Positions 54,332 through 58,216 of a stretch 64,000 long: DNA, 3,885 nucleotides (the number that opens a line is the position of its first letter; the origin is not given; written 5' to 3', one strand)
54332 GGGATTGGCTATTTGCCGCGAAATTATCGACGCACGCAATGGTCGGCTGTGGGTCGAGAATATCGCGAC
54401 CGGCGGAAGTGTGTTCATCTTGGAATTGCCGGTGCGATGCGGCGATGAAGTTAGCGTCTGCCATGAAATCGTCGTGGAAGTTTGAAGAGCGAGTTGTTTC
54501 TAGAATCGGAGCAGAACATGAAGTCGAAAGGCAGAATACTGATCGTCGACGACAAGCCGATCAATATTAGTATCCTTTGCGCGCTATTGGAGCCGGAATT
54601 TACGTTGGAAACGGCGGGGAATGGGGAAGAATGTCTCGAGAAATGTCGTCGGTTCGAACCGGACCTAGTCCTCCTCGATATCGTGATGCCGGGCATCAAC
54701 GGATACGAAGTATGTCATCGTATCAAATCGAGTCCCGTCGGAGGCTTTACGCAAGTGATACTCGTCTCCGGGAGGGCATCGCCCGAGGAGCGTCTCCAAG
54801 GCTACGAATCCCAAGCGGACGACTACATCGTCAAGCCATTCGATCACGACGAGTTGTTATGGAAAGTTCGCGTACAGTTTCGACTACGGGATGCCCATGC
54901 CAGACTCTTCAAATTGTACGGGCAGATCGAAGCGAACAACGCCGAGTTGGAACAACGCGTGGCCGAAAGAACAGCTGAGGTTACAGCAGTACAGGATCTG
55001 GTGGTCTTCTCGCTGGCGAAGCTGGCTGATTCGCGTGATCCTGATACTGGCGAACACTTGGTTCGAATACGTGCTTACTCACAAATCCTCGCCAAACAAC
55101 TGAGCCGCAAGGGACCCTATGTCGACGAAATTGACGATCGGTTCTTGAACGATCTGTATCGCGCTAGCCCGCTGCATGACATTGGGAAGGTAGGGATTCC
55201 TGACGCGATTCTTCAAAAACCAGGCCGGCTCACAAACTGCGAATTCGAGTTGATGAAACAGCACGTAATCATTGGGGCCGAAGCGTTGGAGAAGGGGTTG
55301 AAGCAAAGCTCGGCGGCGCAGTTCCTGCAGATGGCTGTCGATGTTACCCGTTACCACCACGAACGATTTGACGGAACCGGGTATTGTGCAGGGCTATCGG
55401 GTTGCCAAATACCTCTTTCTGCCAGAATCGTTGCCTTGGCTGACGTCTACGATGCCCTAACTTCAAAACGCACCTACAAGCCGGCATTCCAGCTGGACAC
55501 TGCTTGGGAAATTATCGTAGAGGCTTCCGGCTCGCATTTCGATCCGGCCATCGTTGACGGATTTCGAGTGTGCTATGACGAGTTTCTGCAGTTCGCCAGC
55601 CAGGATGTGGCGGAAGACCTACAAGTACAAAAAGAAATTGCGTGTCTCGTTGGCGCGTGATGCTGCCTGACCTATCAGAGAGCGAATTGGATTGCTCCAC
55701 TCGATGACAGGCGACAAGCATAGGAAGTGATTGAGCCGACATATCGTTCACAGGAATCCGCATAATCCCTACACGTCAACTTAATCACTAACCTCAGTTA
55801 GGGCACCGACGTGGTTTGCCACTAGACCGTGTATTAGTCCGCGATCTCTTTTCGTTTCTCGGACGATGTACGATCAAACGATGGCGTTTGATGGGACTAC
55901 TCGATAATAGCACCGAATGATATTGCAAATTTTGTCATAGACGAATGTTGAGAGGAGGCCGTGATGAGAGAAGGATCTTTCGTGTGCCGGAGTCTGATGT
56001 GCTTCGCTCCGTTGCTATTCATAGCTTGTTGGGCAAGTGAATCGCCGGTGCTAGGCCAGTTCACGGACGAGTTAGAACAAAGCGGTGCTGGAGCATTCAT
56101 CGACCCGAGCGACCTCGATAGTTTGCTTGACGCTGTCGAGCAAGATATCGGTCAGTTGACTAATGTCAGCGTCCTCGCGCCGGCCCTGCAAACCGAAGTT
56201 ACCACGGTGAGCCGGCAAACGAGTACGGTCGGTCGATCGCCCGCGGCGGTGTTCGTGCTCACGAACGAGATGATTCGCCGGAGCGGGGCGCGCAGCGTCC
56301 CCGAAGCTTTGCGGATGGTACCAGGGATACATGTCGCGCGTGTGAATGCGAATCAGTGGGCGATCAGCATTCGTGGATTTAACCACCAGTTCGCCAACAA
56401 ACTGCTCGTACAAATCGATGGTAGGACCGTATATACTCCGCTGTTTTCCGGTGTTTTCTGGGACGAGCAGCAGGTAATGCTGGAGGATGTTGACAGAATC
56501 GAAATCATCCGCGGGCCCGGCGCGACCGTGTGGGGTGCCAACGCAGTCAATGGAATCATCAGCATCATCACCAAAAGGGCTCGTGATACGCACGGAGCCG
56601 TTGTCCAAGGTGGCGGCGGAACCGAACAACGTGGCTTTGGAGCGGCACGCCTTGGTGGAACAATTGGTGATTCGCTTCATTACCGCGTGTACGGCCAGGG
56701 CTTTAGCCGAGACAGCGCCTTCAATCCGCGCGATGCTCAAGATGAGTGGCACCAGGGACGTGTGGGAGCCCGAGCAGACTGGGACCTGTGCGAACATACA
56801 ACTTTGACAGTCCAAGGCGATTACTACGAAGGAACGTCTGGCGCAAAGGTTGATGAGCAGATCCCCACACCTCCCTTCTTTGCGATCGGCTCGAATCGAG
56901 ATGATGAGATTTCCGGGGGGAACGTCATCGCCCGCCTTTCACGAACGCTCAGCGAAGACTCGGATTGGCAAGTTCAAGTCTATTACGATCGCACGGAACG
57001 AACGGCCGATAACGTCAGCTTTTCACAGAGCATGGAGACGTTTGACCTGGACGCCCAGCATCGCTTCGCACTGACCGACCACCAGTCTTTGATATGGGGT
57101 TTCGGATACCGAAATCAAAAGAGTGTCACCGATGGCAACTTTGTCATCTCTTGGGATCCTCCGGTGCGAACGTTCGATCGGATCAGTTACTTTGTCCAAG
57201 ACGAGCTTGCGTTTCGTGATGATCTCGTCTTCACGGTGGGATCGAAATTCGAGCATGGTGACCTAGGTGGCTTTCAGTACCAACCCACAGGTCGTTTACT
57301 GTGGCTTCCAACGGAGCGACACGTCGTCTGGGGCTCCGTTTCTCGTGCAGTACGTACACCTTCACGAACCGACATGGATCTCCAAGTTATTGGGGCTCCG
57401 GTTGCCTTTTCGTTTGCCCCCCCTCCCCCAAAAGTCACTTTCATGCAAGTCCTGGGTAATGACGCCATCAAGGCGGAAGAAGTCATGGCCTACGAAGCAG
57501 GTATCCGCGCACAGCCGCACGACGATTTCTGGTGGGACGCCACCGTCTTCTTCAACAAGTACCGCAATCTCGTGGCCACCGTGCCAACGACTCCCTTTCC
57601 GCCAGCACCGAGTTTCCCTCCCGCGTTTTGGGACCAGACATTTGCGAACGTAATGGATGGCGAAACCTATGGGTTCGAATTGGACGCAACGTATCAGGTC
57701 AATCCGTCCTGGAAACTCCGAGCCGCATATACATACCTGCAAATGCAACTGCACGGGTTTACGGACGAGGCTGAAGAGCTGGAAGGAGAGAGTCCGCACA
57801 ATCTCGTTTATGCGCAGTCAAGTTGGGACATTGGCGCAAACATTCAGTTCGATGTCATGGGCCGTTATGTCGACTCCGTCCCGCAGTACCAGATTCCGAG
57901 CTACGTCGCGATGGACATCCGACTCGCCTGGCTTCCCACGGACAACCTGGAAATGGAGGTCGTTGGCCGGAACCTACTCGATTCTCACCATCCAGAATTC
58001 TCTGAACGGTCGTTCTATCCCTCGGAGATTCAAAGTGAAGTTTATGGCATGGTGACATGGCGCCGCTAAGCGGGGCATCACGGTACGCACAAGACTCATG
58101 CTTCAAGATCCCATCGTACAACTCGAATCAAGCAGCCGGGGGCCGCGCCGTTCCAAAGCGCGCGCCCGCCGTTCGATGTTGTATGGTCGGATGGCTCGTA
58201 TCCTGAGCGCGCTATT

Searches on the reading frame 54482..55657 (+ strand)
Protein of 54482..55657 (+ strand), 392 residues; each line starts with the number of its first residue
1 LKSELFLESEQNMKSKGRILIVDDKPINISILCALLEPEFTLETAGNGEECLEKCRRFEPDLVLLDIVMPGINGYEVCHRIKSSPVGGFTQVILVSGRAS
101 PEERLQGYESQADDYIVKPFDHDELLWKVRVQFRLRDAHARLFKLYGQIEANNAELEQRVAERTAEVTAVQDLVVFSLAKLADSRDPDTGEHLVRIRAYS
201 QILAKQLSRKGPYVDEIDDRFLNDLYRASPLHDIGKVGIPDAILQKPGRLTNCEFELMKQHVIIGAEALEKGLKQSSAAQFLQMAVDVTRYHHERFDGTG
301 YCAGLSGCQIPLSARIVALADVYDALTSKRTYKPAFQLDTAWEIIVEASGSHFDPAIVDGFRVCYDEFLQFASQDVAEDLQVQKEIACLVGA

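Call 105: search_protein_families(library=pfam, proteins=[window:54482-55657:+], max_evalue=0.00001)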
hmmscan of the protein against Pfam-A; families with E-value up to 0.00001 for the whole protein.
window:54482-55657:+ (392 aa): 3 families
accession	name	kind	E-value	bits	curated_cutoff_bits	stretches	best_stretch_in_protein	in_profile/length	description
PF13487.12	HD_5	-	1.6e-29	103.3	27.2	1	179-357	4-170/170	HD domain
PF00072.30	Response_reg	-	4.5e-25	88.4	30.2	1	19-129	1-110/111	Response regulator receiver domain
PF01966.28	HD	-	7.6e-17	62.1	22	1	190-325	2-115/116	HD domain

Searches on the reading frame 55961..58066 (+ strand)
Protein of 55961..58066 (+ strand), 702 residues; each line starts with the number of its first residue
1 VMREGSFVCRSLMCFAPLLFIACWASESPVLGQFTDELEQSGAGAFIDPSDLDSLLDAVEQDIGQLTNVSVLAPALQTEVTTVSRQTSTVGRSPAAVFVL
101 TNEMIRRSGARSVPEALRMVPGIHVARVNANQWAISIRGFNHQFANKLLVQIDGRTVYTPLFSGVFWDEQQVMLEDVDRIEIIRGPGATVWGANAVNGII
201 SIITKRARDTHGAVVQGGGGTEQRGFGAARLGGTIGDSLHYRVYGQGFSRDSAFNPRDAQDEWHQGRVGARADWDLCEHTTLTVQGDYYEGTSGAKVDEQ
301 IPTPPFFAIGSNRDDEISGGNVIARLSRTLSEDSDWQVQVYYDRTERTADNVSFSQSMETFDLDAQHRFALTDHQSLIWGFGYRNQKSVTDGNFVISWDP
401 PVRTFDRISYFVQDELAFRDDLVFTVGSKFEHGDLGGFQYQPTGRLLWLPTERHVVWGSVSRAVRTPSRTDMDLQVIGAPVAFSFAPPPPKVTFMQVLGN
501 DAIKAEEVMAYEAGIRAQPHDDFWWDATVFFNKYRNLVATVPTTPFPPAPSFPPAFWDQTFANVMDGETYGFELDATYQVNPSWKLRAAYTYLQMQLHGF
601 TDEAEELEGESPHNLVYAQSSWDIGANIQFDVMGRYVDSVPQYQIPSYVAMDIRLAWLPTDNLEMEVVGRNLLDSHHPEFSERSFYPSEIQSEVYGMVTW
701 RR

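Call 80: search_protein_families(library=pfam, proteins=[window:55961-58066:+], max_evalue=0.00001)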
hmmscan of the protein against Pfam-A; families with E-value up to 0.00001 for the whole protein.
window:55961-58066:+ (702 aa): 3 families
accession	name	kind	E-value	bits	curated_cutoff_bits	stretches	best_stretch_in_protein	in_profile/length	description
PF00593.30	TonB_dep_Rec_b-barrel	-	4.4e-35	122.8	27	1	240-672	38-436/436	TonB dependent receptor-like, beta-barrel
PF07715.20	Plug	-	5e-20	72.4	23.9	1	92-199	4-107/107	TonB-dependent Receptor Plug Domain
PF14905.12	OMP_b-brl_3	-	3.2e-06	26.9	27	0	499-682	209-383/408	Outer membrane protein beta-barrel family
